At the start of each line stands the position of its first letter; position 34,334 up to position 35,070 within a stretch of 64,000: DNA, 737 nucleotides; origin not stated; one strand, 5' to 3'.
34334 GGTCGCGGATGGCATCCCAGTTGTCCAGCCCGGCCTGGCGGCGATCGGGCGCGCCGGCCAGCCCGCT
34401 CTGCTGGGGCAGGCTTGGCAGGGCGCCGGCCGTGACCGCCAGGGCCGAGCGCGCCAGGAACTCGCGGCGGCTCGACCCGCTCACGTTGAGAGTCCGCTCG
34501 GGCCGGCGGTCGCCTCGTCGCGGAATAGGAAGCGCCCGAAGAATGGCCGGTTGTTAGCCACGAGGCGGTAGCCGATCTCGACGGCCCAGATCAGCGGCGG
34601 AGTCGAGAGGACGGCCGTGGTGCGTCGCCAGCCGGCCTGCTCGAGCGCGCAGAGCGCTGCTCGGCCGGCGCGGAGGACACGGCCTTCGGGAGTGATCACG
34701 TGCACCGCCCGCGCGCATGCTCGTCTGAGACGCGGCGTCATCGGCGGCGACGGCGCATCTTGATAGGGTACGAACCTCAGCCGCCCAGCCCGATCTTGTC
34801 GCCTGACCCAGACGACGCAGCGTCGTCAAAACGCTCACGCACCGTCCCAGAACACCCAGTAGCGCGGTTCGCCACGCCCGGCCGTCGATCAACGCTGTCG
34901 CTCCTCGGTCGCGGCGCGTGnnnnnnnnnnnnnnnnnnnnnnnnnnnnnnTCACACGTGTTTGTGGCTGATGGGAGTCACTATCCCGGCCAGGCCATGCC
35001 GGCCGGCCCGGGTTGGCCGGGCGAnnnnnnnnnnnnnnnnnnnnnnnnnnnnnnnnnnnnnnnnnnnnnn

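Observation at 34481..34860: DUF393/DCC thiol-disulfide oxidoreductase with both redox cysteines replaced by in-frame TGA: candidate UxxU selenoprotein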

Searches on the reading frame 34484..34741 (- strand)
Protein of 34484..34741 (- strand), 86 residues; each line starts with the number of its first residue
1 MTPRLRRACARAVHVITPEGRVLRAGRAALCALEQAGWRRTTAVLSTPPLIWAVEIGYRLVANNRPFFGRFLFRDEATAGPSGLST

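Call 6: search_protein_families(library=pfam, proteins=[window:34484-34741:-], max_evalue=0.1)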
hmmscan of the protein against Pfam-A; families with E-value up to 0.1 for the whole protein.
seq(86 aa): 1 family
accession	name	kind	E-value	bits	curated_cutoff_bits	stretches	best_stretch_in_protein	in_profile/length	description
PF04134.17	DCC1-like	-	0.00011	23.9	27.8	1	8-67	49-109/113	DCC1-like thiol-disulfide oxidoreductase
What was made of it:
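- On DCC1-like / DUF393 (PF04134): The 86-aa ORF alone scores 23.9 bits, below the cutoff (call 6).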

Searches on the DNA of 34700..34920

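Call 78: search_rna_families(source=window, start=34700, end=34920, threshold=evalue, max_evalue=10)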
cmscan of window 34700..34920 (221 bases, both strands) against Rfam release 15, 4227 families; matches with E-value up to 10: 0.
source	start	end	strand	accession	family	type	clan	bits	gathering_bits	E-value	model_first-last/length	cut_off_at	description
